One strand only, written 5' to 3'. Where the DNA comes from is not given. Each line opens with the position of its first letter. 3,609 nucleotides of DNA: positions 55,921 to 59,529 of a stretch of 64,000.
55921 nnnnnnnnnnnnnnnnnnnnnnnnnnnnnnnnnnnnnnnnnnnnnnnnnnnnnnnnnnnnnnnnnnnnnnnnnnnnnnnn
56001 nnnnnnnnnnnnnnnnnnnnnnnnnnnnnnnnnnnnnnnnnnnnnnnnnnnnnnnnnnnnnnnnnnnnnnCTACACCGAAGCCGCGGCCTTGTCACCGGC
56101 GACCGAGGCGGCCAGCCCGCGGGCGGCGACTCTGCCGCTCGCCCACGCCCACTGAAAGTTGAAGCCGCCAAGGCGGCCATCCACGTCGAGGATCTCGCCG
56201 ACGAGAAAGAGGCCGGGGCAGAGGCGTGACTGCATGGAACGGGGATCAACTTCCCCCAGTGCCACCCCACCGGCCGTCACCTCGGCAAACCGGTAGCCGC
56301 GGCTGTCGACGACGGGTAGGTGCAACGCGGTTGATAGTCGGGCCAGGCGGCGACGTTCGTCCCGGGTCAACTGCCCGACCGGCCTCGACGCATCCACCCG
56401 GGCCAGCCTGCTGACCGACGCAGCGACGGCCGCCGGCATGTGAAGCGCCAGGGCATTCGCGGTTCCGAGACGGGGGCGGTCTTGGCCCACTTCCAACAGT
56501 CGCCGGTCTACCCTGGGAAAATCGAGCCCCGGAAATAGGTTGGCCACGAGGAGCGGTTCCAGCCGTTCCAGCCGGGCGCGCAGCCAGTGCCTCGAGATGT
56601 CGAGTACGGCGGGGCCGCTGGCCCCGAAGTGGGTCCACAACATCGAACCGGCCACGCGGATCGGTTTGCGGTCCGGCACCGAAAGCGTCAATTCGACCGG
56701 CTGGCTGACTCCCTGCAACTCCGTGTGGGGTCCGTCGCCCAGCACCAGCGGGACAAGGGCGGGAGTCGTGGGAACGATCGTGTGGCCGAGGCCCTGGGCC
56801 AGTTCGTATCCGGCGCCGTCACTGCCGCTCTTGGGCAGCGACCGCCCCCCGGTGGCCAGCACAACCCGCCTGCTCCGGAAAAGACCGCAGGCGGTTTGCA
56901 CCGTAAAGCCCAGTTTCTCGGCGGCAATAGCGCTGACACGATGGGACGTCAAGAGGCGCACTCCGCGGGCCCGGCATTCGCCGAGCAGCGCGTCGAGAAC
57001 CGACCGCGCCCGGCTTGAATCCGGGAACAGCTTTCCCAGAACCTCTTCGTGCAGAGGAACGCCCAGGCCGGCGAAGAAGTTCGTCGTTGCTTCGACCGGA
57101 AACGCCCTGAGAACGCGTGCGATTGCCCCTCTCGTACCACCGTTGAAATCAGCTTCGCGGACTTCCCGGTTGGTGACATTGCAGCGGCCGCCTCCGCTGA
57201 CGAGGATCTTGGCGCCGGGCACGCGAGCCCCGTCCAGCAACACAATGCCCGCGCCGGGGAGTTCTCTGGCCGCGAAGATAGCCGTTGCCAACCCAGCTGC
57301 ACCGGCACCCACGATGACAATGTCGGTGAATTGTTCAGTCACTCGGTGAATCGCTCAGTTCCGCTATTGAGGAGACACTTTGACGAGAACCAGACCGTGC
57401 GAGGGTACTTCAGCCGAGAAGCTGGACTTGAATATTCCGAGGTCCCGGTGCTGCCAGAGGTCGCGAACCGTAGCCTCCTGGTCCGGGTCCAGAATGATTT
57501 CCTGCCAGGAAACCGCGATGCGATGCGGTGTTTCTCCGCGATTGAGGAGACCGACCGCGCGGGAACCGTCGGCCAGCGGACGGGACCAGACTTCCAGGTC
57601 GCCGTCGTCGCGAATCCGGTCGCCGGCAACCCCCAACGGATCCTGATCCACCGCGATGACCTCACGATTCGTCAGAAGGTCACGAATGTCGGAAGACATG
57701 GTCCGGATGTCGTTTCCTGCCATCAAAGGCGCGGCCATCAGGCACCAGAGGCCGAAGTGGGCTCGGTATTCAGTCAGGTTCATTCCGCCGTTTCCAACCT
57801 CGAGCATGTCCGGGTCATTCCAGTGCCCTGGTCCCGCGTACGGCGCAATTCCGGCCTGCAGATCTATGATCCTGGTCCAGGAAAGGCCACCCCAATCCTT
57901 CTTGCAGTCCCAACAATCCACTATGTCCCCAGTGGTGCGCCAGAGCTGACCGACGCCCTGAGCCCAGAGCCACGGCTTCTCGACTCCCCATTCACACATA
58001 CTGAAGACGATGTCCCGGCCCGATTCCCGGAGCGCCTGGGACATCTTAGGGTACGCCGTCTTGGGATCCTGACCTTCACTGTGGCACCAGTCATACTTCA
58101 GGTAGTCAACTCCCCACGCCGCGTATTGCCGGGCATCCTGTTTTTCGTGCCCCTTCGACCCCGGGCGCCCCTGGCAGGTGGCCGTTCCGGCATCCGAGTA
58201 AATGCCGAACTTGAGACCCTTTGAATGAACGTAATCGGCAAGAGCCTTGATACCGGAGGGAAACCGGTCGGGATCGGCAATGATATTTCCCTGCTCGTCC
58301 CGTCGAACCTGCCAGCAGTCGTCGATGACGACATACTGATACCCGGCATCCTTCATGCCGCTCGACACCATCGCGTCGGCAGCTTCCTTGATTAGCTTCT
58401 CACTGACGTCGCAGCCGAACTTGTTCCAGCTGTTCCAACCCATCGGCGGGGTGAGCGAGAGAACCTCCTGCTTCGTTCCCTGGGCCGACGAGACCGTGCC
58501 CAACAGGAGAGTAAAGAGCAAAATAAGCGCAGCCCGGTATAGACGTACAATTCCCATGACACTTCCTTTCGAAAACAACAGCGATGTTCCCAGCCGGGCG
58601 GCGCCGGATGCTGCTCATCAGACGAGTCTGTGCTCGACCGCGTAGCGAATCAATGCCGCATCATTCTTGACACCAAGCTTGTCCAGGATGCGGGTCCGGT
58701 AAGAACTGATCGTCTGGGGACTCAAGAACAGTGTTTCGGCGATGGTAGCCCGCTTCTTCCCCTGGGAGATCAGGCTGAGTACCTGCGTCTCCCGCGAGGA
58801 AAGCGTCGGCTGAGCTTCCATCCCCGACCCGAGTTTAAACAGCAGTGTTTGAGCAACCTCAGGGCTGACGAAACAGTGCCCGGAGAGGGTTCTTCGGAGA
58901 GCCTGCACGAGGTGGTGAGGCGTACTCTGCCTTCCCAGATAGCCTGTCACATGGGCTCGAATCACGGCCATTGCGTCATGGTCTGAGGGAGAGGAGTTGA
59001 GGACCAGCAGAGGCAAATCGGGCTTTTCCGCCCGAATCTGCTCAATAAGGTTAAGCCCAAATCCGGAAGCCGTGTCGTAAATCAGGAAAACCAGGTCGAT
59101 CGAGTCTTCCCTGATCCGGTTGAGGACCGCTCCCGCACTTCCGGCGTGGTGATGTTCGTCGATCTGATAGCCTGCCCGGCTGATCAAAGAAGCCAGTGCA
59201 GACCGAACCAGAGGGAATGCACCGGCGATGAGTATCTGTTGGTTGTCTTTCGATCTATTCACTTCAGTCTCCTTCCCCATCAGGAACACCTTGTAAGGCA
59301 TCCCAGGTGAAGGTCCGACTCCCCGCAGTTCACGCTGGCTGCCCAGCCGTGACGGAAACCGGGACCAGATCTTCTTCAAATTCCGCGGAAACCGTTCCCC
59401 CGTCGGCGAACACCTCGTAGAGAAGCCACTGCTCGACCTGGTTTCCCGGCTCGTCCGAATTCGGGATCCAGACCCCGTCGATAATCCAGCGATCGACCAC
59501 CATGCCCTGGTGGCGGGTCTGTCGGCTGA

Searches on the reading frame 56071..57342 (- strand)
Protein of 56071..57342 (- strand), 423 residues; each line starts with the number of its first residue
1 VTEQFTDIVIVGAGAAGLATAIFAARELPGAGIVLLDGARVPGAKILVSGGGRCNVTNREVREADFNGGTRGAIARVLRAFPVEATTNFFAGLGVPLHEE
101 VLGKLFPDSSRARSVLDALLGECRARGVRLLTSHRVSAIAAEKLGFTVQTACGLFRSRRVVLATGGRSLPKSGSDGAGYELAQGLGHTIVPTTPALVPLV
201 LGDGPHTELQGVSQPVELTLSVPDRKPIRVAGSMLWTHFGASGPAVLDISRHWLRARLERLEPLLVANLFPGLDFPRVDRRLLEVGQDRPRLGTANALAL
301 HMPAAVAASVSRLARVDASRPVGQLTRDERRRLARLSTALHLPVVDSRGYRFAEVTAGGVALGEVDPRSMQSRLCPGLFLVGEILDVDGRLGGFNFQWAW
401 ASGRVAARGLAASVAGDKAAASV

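Call 45: search_protein_families(library=pfam, proteins=[window:56071-57342:-], max_evalue=0.001)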
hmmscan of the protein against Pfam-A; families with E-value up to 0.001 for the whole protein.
window:56071-57342:- (423 aa): 7 families
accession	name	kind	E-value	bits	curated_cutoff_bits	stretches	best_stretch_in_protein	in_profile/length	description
PF03486.20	HI0933_like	-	2.4e-72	243.8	50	1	7-408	2-243/244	HI0933-like protein Rossmann domain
PF22780.1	HI0933_like_1st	-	2.2e-22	80.1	27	1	194-355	2-165/165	HI0933-like protein barrel and H2TH domain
PF01266.30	DAO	-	7.7e-11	42.5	27.9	1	111-263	147-298/353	FAD dependent oxidoreductase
PF07992.20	Pyr_redox_2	-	1.2e-07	31.9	26.1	1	7-169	2-112/291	Pyridine nucleotide-disulphide oxidoreductase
PF00890.30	FAD_binding_2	-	2.9e-07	30.5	20.4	1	7-60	1-52/414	FAD binding domain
PF13738.12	Pyr_redox_3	-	2.7e-06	27.3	30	0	128-171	96-139/305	Pyridine nucleotide-disulphide oxidoreductase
PF12831.13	FAD_oxidored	-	1.4e-05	25.1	27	1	7-143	1-118/416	FAD dependent oxidoreductase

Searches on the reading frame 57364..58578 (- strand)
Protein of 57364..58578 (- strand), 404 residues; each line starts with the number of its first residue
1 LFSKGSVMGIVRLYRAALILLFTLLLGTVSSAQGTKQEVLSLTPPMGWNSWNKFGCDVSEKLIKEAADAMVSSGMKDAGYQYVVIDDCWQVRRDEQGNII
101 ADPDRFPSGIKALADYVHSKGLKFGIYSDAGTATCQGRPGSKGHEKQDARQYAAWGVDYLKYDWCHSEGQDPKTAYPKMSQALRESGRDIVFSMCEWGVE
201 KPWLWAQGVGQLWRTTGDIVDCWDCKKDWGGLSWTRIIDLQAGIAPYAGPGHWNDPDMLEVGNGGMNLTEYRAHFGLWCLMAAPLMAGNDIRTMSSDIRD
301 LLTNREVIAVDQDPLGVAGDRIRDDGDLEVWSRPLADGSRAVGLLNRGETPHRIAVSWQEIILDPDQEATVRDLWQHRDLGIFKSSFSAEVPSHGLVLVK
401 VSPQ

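Call 45: search_protein_families(library=pfam, proteins=[window:57364-58578:-], max_evalue=0.001)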
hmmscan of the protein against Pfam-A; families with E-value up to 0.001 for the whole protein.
window:57364-58578:- (404 aa): 5 families
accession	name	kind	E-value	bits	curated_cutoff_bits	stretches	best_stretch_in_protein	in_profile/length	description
PF16499.11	Melibiase_2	-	5.5e-82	275.7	23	1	43-313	1-284/284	Alpha galactosidase A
PF17801.7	Melibiase_C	-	1.6e-21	76.6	22.9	1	325-401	1-71/71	Alpha galactosidase C-terminal beta sandwich domain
PF02065.24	Melibiase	-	3.1e-08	33.4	27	1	44-128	41-124/347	Melibiase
PF17450.8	Melibiase_2_C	-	2.7e-07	31.2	22.5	1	316-378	1-67/87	Alpha galactosidase A C-terminal beta sandwich domain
PF10566.15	Glyco_hydro_97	-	2.7e-05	24.1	32.5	1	77-181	45-146/275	Glycoside hydrolase 97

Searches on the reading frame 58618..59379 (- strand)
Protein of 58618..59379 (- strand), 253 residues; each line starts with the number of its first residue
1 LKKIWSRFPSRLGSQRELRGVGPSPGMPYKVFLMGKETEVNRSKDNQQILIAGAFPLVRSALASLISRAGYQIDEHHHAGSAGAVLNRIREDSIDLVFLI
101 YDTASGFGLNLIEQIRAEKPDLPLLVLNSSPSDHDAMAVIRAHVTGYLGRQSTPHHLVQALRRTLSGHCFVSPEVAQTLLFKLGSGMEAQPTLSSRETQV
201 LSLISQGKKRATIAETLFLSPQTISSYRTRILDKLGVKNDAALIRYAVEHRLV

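Call 89: search_protein_families(library=pfam, proteins=[window:58618-59379:-], max_evalue=0.01)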
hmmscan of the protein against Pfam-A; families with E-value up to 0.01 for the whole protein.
window:58618-59379:- (253 aa): 2 families
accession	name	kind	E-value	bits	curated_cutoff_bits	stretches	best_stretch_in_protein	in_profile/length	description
PF00196.25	GerE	-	8.2e-18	64.2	23.5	1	192-247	2-57/57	Bacterial regulatory proteins, luxR family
PF00072.30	Response_reg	-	1.1e-09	38.8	30.2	1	49-162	1-111/111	Response regulator receiver domain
